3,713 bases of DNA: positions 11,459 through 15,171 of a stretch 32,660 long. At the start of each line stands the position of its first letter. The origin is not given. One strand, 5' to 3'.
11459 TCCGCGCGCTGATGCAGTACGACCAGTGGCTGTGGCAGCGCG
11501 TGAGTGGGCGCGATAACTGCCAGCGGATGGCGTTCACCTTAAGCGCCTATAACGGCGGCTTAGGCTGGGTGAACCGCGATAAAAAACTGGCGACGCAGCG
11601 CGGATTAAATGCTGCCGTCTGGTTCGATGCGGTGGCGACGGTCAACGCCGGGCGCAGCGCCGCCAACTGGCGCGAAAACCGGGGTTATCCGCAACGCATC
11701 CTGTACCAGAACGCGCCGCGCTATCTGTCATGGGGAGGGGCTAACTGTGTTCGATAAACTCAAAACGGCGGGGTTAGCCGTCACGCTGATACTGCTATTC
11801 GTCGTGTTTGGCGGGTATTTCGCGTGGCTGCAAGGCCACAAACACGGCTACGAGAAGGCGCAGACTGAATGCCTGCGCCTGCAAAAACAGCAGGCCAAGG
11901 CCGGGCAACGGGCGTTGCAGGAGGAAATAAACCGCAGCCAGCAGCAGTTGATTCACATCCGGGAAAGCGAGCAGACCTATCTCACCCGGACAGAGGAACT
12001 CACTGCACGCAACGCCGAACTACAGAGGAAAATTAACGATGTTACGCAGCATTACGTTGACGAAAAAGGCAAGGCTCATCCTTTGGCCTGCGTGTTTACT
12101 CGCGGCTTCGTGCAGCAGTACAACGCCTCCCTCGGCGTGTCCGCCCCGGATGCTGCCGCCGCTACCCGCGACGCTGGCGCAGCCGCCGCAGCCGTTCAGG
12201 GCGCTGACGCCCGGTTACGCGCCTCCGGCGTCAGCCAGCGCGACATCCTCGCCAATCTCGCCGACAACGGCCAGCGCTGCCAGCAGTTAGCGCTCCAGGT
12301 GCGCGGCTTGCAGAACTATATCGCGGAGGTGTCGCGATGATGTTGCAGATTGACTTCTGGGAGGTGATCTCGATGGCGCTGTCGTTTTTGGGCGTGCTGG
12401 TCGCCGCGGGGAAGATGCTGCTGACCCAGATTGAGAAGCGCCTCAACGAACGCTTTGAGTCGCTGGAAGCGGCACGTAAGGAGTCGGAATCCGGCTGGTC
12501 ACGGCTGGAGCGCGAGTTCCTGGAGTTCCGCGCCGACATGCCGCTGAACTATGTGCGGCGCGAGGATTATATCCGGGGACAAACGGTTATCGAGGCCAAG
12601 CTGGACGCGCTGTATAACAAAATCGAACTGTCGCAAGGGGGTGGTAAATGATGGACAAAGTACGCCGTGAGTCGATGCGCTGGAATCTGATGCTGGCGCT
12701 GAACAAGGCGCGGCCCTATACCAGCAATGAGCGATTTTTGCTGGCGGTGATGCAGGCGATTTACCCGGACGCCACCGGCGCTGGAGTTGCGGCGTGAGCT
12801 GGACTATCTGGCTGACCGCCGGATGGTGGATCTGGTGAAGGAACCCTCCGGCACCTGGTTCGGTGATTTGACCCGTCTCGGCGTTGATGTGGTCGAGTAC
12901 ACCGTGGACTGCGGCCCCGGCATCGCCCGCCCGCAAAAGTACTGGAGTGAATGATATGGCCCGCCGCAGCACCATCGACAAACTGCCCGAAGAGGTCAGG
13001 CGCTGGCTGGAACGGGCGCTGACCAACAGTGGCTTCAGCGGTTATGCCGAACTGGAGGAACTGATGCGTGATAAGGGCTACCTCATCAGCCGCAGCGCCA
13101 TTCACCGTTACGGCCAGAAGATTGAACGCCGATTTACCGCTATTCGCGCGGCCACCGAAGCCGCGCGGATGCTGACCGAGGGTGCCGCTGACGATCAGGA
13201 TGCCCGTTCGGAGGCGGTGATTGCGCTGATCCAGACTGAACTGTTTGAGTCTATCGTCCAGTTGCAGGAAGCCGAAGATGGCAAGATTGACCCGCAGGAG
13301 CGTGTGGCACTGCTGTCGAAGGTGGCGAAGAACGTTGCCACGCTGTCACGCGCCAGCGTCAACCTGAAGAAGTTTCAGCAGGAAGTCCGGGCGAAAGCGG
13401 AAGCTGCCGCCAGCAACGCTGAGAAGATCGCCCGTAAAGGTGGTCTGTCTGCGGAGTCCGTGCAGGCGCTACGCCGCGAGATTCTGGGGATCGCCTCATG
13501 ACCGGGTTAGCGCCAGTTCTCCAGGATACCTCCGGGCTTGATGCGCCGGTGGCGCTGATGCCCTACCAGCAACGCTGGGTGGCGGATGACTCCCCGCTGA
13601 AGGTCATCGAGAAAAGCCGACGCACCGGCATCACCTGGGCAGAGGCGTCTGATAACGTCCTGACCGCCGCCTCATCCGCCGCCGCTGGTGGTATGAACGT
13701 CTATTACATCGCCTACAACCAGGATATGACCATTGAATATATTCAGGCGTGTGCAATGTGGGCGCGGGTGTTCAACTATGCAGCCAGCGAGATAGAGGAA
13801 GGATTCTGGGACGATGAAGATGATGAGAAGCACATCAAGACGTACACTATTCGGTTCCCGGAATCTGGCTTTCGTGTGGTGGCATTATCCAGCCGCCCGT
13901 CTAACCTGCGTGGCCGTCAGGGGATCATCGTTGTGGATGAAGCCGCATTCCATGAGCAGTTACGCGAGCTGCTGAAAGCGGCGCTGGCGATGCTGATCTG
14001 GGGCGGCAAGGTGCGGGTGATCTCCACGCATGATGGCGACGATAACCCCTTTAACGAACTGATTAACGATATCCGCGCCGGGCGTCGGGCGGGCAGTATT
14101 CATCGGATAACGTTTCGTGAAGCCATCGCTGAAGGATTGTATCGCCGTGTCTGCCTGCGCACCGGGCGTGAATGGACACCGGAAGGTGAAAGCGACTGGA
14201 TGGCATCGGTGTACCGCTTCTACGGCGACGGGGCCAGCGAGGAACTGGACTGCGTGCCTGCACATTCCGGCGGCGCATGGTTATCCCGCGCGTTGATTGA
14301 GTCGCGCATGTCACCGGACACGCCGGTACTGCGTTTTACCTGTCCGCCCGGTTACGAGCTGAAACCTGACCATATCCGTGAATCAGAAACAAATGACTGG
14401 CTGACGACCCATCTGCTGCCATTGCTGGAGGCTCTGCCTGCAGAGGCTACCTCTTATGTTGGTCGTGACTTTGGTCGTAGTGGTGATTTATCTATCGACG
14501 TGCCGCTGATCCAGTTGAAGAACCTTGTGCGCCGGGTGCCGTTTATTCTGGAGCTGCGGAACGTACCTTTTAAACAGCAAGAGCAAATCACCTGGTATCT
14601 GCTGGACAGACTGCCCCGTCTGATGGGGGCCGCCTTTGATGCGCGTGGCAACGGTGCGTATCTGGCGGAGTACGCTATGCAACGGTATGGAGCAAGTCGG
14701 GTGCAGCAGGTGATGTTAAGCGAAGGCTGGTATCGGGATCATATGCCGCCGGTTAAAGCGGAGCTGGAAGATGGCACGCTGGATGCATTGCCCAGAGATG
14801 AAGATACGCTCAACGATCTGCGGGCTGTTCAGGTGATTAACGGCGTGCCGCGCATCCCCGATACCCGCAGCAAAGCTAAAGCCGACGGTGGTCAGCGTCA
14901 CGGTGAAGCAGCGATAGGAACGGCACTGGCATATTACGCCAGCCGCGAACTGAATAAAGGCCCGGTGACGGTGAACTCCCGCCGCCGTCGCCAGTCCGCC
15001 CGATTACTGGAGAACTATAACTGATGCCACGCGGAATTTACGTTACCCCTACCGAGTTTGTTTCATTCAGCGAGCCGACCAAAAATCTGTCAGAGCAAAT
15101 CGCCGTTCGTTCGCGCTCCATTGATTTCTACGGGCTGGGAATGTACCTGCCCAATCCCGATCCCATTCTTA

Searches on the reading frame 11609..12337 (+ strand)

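Call 26: search_protein_families(library=pfam, proteins=[window:11609-12337:+], max_evalue=0.001)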
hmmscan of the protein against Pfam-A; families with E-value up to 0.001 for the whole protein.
window:11609-12337:+ (243 aa): 1 family
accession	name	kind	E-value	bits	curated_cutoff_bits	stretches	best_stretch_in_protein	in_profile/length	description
PF03938.19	OmpH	-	0.00092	19.9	32.4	0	86-164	44-118/141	Outer membrane protein (OmpH-like)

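Call 27: search_protein_families(library=phrogs, proteins=[window:11609-12337:+], max_evalue=0.001)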
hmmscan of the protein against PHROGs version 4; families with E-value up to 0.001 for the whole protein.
window:11609-12337:+ (243 aa): 2 families
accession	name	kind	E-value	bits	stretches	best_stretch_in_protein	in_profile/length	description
phrog_1403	-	lysis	5.2e-52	177.9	1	52-240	8-209/212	Rz-like spanin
phrog_4952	-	other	9.3e-11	43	1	58-241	8-165/171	signal peptide motif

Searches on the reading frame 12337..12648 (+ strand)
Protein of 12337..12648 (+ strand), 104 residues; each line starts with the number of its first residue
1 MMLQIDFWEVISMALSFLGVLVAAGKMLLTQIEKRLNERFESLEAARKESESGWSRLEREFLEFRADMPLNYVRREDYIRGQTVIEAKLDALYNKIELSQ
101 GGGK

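Call 27: search_protein_families(library=phrogs, proteins=[window:12337-12648:+], max_evalue=0.001)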
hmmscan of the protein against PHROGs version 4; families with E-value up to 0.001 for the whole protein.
window:12337-12648:+ (104 aa): 1 family
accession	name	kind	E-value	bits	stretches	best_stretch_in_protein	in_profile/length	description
phrog_462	-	other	2.1e-33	115.5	1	1-103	5-97/101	lipoprotein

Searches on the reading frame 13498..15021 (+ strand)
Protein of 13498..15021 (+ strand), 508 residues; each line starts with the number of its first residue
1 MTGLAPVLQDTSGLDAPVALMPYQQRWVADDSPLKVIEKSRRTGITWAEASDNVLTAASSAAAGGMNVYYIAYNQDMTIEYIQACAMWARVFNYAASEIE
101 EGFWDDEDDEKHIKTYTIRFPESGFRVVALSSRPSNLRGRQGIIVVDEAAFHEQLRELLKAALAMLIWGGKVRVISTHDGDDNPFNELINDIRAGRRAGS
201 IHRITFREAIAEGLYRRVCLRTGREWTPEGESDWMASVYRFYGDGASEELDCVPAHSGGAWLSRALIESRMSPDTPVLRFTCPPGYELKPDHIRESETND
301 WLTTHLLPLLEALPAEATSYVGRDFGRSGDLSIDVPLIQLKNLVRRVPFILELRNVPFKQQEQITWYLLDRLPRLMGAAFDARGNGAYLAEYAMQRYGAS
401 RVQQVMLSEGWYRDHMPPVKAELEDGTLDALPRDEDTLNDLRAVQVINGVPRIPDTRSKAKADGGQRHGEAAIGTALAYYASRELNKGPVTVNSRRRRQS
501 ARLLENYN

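Call 27: search_protein_families(library=phrogs, proteins=[window:13498-15021:+], max_evalue=0.001)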
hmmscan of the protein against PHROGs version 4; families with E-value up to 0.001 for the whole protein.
window:13498-15021:+ (508 aa): 2 families
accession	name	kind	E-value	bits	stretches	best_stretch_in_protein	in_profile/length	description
phrog_2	-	head and packaging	3.4e-36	126.3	1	17-494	263-604/807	terminase large subunit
phrog_11208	-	unknown function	2.9e-27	95.6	1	402-485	2-83/115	-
